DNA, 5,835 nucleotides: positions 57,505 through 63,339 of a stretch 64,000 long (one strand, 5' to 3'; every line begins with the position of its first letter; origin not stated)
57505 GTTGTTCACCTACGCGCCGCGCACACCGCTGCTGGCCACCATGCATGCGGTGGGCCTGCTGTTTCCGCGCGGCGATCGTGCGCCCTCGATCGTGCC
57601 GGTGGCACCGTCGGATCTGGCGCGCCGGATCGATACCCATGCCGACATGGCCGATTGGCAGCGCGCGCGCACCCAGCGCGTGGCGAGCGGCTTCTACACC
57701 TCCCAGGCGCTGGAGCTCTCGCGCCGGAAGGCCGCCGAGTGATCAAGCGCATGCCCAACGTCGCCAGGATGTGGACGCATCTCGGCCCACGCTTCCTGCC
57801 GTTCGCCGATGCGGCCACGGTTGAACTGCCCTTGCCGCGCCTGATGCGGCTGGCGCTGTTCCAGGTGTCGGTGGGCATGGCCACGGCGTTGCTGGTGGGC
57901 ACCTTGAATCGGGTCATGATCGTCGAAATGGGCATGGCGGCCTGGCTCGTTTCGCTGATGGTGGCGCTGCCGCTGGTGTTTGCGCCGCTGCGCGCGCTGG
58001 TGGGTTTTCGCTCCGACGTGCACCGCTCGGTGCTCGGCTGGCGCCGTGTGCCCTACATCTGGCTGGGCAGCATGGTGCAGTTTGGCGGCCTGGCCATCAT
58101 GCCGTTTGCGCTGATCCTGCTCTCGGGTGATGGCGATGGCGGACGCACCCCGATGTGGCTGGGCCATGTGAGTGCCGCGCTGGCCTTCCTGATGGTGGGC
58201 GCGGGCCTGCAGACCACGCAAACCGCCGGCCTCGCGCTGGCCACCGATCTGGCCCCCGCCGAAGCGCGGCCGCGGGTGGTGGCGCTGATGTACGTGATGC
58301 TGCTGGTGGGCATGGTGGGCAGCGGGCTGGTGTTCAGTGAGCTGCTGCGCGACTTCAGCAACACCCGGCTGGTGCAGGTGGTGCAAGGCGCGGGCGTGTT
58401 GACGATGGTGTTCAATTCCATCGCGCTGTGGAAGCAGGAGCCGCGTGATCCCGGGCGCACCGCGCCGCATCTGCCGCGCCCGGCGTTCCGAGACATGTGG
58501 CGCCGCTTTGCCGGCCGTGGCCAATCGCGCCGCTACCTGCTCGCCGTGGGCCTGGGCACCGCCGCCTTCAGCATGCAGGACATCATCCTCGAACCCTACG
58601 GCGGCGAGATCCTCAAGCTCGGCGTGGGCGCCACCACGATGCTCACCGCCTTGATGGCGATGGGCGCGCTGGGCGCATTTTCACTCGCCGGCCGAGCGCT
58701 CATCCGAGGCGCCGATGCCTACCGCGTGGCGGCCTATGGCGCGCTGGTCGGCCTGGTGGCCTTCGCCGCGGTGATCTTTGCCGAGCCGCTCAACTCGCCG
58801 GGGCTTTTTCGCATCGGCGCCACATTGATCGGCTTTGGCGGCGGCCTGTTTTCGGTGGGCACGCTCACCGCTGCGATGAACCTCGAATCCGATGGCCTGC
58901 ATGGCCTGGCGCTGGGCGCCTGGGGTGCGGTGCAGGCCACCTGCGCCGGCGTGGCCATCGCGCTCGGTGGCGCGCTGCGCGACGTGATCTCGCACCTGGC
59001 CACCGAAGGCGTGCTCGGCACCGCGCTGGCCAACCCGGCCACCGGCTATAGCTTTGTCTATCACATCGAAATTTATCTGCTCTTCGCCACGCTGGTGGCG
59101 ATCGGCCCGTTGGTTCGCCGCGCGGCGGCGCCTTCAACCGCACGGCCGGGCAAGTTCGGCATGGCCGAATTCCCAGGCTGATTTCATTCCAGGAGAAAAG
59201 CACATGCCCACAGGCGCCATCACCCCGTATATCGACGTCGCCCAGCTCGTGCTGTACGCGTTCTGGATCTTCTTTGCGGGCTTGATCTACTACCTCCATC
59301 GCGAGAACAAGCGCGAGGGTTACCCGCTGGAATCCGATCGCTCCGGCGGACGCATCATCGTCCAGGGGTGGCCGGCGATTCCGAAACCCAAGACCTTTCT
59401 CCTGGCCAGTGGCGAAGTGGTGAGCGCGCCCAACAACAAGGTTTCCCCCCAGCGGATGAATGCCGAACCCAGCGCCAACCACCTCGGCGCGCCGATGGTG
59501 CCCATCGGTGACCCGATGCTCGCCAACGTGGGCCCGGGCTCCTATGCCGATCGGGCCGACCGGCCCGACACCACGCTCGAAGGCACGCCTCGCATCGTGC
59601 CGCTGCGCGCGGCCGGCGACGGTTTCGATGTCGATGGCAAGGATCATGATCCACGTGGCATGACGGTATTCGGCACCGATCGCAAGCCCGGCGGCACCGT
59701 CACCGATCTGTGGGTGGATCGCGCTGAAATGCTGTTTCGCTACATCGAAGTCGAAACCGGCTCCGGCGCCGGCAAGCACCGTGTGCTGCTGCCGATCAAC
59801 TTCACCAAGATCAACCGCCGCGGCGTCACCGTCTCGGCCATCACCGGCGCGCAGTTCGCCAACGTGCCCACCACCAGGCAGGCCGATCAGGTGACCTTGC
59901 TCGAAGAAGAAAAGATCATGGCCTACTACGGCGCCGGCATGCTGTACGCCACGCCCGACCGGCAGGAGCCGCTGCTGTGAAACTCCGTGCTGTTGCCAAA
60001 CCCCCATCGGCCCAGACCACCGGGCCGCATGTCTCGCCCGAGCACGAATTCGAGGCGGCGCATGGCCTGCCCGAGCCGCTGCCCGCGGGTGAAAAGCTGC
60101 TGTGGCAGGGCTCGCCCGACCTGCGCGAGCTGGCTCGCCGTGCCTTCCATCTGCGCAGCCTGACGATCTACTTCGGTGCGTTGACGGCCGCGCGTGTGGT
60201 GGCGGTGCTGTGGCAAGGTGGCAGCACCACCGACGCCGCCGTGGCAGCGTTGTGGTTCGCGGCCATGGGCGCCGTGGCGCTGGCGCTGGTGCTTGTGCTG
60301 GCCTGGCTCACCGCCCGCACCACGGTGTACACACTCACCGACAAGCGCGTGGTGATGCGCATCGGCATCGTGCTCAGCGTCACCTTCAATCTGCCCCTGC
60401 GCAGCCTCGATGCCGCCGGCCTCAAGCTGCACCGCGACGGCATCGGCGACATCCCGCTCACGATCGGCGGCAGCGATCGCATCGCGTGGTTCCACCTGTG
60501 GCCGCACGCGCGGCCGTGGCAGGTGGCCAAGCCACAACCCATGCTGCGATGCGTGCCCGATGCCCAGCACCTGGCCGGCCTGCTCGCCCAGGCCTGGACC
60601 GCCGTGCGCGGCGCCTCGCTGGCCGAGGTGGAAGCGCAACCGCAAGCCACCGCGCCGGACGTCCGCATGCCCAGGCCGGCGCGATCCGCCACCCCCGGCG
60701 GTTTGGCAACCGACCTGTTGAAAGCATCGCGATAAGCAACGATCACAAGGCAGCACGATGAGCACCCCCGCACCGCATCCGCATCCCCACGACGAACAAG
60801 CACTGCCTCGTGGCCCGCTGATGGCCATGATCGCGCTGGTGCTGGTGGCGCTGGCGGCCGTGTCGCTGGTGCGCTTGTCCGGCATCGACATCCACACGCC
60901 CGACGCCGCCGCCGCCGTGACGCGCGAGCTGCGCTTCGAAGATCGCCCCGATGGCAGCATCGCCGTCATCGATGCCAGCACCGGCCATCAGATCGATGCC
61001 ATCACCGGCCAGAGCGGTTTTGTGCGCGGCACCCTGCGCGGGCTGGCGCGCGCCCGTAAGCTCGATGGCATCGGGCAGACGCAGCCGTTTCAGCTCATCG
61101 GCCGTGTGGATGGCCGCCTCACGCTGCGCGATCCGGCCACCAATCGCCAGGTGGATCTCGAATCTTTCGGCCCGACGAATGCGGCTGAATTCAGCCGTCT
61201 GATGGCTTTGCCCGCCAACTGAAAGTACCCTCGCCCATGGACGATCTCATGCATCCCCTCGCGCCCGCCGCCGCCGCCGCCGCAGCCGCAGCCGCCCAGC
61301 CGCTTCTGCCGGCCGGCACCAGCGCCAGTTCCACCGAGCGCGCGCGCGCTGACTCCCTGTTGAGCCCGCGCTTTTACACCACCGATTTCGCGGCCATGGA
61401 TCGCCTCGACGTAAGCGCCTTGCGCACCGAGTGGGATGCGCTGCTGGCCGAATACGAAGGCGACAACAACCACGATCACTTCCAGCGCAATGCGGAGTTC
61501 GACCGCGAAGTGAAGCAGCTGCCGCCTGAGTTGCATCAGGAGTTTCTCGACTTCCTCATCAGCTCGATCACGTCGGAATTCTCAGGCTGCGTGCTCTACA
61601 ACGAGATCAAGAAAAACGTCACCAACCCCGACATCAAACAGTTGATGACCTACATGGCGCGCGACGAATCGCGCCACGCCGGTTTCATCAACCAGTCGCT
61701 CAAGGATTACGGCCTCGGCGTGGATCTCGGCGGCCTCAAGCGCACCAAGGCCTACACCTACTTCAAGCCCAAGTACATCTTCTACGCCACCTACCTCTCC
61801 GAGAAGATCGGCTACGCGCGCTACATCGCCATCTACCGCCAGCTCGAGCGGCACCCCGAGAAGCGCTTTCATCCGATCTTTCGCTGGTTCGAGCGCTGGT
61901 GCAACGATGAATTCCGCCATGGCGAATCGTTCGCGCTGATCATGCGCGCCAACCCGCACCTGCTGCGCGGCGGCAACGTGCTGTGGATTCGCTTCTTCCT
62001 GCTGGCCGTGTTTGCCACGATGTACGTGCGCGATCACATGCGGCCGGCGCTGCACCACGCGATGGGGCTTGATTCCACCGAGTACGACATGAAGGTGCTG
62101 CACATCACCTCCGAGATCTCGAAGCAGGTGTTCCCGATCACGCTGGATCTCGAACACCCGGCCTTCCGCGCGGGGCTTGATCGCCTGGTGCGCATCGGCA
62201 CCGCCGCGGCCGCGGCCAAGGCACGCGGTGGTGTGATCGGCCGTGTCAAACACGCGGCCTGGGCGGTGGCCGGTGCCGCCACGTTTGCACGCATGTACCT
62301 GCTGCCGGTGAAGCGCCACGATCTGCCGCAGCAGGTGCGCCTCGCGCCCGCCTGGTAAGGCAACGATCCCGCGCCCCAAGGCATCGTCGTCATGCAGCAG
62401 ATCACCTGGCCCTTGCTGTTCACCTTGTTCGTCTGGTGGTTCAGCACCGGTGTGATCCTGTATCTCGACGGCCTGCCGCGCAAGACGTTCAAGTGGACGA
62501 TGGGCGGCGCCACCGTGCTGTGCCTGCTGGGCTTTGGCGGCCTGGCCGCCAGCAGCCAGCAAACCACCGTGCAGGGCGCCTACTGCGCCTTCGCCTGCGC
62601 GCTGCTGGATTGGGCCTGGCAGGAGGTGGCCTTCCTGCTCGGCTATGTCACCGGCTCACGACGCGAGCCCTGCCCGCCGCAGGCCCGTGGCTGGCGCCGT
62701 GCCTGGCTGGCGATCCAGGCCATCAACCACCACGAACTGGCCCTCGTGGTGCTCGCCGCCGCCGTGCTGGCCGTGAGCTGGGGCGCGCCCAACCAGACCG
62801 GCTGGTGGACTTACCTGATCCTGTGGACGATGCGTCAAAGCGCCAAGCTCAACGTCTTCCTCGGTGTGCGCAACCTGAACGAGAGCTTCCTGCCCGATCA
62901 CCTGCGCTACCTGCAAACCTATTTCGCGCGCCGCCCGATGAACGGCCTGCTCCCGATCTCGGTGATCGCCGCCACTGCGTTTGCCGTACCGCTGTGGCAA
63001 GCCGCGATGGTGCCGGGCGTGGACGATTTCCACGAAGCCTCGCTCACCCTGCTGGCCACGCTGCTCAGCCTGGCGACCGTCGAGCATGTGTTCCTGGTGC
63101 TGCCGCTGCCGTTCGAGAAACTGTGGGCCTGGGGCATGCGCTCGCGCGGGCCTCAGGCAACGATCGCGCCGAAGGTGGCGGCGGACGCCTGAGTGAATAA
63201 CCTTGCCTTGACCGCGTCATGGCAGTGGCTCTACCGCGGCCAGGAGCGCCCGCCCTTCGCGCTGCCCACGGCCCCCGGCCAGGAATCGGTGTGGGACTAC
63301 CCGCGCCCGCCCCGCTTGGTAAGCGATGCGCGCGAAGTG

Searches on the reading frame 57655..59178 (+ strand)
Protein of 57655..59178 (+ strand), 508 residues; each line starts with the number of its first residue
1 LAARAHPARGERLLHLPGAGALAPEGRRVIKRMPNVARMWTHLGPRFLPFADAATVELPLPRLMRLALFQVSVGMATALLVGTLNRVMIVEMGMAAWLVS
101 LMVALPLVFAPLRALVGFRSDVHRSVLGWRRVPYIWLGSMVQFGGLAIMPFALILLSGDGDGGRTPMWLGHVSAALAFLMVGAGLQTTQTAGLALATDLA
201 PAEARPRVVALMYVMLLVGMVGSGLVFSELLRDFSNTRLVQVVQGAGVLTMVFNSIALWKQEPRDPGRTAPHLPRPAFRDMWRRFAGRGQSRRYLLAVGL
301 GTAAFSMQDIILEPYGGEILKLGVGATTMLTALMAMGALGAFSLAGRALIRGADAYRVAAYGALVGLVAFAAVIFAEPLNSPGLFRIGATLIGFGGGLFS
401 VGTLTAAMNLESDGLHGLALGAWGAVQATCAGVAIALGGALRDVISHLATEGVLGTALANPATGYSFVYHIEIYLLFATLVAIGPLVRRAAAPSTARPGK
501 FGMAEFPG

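Call 16: search_protein_families(library=ncbifam, proteins=[window:57655-59178:+], max_evalue=0.00001)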
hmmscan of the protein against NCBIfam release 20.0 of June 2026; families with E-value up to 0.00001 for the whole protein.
window:57655-59178:+ (508 aa): 0 families

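Call 26: search_protein_families(library=pfam, proteins=[window:57655-59178:+], max_evalue=0.0001)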
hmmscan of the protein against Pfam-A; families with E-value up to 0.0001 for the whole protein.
window:57655-59178:+ (508 aa): 2 families
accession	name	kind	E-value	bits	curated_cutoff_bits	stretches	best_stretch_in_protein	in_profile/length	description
PF03209.21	PUCC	-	2.9e-140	468.3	21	1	83-490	1-400/401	PUCC protein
PF07690.21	MFS_1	-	8.1e-14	51.7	33.4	1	175-430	89-342/347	Major Facilitator Superfamily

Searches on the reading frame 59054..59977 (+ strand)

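Call 16: search_protein_families(library=ncbifam, proteins=[window:59054-59977:+], max_evalue=0.00001)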
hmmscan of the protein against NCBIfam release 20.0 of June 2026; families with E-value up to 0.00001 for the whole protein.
window:59054-59977:+ (308 aa): 1 family
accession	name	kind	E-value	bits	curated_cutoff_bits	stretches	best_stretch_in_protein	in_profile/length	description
TIGR01150.2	puhA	equivalog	9.4e-108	359.6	200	1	54-308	2-262/262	photosynthetic reaction center subunit H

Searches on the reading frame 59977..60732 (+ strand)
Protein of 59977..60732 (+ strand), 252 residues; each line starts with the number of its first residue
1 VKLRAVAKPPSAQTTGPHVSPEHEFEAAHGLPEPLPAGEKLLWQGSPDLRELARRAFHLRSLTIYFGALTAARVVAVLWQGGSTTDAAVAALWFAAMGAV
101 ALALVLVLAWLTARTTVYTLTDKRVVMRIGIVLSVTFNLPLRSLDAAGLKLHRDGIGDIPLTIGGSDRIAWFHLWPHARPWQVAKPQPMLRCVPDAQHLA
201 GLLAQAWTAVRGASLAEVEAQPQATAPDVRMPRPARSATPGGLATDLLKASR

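Call 16: search_protein_families(library=ncbifam, proteins=[window:59977-60732:+], max_evalue=0.00001)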
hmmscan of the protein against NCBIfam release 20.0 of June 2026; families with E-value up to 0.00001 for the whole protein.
window:59977-60732:+ (252 aa): 1 family
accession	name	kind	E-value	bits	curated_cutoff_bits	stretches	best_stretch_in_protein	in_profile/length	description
NF040894.1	puhB_PGC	equivalog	3.1e-69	232.3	110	1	23-195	4-176/176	photosynthetic complex putative assembly protein PuhB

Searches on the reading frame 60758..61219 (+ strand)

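Call 16: search_protein_families(library=ncbifam, proteins=[window:60758-61219:+], max_evalue=0.00001)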
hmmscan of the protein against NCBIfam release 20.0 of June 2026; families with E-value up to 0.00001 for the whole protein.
window:60758-61219:+ (154 aa): 1 family
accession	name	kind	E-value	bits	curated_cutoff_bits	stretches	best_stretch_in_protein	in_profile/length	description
TIGR03054.2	photo_alph_chp1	equivalog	4.6e-48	163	55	1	16-149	1-137/138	photosynthetic complex assembly protein PuhC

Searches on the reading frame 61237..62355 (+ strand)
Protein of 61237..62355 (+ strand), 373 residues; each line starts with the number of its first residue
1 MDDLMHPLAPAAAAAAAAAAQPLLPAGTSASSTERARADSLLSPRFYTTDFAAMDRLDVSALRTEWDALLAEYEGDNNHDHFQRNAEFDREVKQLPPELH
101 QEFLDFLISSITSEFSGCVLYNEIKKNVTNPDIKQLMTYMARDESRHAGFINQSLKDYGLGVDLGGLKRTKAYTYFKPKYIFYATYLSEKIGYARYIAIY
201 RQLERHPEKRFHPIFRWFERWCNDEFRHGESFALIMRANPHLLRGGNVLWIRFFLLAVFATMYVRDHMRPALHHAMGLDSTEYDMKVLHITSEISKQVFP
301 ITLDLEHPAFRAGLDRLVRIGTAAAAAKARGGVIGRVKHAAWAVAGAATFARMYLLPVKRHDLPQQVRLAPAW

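Call 16: search_protein_families(library=ncbifam, proteins=[window:61237-62355:+], max_evalue=0.00001)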
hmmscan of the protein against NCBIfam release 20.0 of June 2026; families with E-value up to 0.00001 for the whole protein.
window:61237-62355:+ (373 aa): 2 families
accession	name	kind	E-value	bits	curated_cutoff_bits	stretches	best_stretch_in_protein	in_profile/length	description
NF010172.0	PRK13654.1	subfamily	1.7e-149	497.9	391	1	27-369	14-360/361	magnesium-protoporphyrin IX monomethyl ester cyclase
TIGR02029.1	AcsF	equivalog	1.5e-144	481.2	192.5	1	32-360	3-336/337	magnesium-protoporphyrin IX monomethyl ester (oxidative) cyclase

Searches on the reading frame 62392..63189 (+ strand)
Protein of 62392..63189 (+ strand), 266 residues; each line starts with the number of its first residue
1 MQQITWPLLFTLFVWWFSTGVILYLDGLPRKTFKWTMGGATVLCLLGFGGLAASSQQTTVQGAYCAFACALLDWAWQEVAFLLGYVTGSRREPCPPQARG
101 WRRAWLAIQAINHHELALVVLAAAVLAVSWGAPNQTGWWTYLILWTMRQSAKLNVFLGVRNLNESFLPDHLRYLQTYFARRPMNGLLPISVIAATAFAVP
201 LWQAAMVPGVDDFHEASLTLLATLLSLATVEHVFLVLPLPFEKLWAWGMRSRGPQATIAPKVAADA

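Call 17: search_protein_families(library=ncbifam, proteins=[window:62392-63189:+], max_evalue=0.00001)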
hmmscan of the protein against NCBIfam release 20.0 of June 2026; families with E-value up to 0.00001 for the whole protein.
window:62392-63189:+ (266 aa): 1 family
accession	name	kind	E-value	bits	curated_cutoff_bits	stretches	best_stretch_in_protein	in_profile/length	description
TIGR03055.1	photo_alph_chp2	equivalog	1.7e-86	289.7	164.05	1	7-249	2-245/245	putative photosynthetic complex assembly protein PuhE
